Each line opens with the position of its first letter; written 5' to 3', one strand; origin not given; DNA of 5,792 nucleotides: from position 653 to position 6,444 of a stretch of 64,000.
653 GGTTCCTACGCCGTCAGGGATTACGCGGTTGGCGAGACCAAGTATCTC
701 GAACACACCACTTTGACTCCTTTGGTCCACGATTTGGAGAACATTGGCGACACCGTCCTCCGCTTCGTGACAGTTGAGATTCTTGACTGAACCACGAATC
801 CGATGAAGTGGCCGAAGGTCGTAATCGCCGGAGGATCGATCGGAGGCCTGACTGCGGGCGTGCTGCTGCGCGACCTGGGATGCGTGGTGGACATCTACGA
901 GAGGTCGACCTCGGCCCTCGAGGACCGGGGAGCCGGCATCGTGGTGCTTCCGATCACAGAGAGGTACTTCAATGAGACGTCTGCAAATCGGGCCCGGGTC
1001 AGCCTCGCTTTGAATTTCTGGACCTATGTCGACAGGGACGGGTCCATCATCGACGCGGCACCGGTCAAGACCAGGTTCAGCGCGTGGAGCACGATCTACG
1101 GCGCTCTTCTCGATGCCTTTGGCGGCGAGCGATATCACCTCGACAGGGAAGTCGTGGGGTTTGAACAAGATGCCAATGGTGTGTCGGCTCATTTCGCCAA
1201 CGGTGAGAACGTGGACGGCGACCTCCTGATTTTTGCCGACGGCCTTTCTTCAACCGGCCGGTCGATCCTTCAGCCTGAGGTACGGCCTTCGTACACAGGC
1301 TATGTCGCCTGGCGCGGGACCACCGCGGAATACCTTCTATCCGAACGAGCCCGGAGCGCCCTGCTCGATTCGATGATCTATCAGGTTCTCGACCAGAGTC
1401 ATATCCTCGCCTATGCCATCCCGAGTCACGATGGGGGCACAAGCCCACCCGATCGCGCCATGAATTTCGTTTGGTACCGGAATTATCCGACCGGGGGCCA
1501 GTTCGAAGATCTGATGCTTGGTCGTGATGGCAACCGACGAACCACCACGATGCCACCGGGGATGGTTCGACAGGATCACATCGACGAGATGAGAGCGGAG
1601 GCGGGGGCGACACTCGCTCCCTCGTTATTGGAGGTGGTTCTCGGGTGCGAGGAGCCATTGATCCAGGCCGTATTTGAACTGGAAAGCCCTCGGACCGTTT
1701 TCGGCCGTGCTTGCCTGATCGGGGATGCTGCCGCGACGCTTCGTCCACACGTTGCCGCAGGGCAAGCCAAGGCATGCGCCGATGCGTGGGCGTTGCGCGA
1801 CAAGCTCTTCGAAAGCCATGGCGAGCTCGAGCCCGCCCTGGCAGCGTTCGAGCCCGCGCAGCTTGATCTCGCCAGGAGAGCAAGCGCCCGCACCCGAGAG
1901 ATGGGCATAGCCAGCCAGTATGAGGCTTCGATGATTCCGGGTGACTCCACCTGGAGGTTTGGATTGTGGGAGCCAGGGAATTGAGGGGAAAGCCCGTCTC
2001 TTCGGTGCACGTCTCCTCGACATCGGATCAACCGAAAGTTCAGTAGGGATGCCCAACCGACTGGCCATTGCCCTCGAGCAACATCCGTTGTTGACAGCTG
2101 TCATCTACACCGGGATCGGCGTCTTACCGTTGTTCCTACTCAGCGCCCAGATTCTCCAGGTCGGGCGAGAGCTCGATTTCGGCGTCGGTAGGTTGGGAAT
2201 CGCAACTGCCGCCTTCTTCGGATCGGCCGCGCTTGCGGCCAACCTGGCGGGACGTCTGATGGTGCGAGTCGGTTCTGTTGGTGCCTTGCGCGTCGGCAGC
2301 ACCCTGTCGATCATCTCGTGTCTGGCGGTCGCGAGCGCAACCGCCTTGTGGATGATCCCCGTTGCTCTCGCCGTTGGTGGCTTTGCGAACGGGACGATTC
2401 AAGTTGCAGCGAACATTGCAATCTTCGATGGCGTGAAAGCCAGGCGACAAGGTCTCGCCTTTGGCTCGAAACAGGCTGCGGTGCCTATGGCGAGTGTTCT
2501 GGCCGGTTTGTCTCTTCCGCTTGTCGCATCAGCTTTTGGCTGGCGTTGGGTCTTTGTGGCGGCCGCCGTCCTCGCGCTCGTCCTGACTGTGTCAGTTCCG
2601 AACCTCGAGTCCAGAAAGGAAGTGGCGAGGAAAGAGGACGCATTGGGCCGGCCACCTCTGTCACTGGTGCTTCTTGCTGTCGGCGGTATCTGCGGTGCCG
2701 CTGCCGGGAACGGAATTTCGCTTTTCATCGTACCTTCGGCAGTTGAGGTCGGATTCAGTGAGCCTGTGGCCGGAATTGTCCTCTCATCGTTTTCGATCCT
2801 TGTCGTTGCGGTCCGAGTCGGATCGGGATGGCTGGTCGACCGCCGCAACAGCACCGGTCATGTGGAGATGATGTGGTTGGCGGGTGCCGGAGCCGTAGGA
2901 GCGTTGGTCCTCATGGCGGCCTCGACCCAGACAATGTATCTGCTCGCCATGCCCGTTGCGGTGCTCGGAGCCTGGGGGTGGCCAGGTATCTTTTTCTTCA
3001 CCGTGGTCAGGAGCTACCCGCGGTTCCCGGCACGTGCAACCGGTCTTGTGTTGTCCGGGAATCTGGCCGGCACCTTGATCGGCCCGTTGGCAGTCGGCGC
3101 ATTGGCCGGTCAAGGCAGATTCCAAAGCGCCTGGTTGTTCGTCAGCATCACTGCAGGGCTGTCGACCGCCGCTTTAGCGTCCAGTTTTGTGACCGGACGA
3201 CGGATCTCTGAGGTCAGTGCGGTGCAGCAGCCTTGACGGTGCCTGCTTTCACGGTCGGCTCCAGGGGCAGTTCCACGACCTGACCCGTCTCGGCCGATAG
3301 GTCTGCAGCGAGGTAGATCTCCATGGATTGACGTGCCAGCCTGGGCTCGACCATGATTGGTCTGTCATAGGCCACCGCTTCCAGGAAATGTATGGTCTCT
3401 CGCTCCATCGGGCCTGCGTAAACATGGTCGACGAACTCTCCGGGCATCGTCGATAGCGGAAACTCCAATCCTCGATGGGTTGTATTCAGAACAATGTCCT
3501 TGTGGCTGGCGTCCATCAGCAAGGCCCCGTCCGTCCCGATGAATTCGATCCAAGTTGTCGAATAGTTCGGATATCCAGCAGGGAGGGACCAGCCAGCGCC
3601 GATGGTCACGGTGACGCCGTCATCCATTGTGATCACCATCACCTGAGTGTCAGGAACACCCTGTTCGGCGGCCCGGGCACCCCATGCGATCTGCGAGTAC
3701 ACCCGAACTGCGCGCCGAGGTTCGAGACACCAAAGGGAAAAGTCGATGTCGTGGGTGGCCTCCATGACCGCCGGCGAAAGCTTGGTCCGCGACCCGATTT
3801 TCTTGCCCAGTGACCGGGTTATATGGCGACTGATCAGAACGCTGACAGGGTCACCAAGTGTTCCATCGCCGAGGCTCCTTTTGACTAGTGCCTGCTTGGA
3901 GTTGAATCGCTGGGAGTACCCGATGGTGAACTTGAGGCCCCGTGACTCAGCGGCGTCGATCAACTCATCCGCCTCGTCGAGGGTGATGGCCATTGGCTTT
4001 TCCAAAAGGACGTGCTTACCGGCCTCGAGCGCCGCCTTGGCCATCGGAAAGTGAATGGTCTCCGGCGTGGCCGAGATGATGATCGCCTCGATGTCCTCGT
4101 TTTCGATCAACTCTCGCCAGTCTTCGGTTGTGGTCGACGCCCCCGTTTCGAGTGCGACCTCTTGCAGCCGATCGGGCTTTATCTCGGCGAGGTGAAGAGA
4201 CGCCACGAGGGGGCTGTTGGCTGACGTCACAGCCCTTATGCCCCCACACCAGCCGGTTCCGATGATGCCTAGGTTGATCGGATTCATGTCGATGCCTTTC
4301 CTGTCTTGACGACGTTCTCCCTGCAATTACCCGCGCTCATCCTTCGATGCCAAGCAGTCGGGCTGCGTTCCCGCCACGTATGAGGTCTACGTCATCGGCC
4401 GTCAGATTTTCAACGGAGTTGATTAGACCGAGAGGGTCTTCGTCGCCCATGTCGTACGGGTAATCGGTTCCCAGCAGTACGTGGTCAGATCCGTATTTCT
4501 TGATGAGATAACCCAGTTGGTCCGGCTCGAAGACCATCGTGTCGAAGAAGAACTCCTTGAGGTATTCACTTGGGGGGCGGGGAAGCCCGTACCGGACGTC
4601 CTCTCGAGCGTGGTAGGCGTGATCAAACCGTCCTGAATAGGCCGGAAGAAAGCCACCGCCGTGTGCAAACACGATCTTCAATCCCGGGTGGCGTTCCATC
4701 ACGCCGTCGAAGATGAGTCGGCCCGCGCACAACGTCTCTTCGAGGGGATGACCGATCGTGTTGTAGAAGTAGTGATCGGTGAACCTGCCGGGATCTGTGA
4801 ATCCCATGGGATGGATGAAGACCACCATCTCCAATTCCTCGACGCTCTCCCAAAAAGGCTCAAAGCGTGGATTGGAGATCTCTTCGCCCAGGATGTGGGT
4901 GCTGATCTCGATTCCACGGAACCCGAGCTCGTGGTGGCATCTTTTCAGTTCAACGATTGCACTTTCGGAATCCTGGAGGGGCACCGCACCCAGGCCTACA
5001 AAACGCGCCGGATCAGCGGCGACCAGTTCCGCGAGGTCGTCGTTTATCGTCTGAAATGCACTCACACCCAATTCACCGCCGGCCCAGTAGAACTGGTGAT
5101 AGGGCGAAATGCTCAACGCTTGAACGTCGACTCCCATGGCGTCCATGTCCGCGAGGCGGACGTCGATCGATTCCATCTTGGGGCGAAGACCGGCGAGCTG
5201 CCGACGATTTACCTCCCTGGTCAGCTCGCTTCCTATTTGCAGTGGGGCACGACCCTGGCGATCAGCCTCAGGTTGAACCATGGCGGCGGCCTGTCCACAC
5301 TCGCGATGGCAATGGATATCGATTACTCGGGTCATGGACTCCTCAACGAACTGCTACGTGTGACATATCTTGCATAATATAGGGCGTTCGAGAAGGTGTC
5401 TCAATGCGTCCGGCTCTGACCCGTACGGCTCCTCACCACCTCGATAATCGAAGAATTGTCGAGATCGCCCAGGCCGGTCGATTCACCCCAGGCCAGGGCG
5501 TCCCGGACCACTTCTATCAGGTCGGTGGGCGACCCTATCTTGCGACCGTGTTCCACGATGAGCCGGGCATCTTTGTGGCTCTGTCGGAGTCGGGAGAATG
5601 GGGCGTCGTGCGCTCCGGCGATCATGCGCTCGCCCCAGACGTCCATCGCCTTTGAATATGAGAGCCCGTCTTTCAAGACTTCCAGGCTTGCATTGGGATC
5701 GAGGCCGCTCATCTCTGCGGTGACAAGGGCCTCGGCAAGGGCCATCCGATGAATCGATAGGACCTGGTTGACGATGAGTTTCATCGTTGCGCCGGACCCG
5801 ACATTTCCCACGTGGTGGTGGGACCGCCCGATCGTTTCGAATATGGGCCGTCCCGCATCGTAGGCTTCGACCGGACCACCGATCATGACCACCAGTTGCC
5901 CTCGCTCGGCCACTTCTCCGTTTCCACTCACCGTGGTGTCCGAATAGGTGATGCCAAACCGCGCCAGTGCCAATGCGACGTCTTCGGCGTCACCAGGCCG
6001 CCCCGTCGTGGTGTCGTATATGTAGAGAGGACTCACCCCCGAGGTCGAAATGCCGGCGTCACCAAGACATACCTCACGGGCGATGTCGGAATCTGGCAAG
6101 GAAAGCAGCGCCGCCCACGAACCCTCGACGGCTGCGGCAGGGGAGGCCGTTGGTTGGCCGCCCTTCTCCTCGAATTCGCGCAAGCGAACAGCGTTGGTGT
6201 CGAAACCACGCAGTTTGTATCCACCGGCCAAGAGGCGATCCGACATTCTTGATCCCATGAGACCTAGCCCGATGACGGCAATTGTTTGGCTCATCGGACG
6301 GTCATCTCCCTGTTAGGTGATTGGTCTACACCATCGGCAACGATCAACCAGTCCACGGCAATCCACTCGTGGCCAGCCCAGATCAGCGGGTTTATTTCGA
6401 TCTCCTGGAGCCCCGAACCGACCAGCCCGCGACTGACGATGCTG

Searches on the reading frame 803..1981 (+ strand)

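Call 36: search_protein_families(library=pfam, proteins=[window:803-1981:+], max_evalue=0.00001)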
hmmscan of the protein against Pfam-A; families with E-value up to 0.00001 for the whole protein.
window:803-1981:+ (393 aa): 2 families
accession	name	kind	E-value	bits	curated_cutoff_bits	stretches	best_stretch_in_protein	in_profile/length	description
PF22607.2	FAD_binding-like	-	5.3e-30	104.5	27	1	164-290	1-128/130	FAD binding domain-like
PF01494.25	FAD_binding_3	-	5.4e-08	32.9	22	0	300-337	283-320/349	FAD binding domain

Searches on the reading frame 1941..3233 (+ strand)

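Call 36: search_protein_families(library=pfam, proteins=[window:1941-3233:+], max_evalue=0.00001)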
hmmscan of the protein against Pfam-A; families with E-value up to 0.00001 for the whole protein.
window:1941-3233:+ (431 aa): 1 family
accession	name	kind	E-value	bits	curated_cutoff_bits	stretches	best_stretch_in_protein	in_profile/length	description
PF07690.21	MFS_1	-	1.4e-26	93.7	33.4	1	70-351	18-315/347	Major Facilitator Superfamily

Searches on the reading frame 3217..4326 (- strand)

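Call 36: search_protein_families(library=pfam, proteins=[window:3217-4326:-], max_evalue=0.00001)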
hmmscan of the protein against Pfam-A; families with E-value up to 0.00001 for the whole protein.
window:3217-4326:- (370 aa): 4 families
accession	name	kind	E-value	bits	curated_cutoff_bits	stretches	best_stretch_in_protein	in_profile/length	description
PF01408.29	GFO_IDH_MocA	-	3.4e-23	83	24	1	17-137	1-120/120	Oxidoreductase family, NAD-binding Rossmann fold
PF02894.22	GFO_IDH_MocA_C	-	2.3e-10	41.1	22.9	1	149-353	1-218/218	Oxidoreductase family, C-terminal alpha/beta domain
PF22725.1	GFO_IDH_MocA_C3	-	4.7e-10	40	27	1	148-269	4-123/124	GFO/IDH/MocA C-terminal domain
PF03447.22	NAD_binding_3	-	1.8e-06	29.1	24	1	19-133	2-113/116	Homoserine dehydrogenase, NAD binding domain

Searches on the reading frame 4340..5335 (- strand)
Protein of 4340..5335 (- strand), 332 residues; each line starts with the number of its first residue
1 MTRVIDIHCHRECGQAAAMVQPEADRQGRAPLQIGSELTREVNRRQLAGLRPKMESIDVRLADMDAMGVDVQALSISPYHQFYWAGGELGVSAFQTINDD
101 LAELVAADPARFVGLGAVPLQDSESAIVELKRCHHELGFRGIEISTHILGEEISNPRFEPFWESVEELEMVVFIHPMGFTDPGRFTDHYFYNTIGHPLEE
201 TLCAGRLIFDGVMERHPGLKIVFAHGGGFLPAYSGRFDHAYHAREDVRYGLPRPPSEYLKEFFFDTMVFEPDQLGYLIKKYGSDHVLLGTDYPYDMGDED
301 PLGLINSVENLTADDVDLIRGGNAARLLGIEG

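Call 35: search_protein_families(library=pfam, proteins=[window:4340-5335:-], max_evalue=0.00001)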
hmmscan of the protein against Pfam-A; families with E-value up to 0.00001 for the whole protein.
window:4340-5335:- (332 aa): 1 family
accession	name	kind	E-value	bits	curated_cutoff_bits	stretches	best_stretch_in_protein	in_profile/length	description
PF04909.20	Amidohydro_2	-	1.7e-43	149.9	26.4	1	5-330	1-289/289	Amidohydrolase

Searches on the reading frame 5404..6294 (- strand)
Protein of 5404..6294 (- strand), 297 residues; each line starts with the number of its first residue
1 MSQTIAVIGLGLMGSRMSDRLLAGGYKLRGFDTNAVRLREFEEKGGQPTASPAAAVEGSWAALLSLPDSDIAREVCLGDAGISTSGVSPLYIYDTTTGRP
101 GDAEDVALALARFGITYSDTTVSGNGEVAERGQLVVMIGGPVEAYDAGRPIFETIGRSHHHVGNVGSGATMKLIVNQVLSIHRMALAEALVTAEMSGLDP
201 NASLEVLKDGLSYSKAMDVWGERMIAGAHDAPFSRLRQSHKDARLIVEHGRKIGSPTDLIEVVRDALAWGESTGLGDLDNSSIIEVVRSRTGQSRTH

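Call 35: search_protein_families(library=pfam, proteins=[window:5404-6294:-], max_evalue=0.00001)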
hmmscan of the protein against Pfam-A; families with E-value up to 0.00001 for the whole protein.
window:5404-6294:- (297 aa): 2 families
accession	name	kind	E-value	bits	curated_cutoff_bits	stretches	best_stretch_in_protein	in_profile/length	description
PF03446.21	NAD_binding_2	-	1.5e-30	106.7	21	1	4-163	1-161/161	NAD binding domain of 6-phosphogluconate dehydrogenase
PF14833.11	NAD_binding_11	-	3.2e-20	73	30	1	166-286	1-121/122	NAD-binding of NADP-dependent 3-hydroxyisobutyrate dehydrogenase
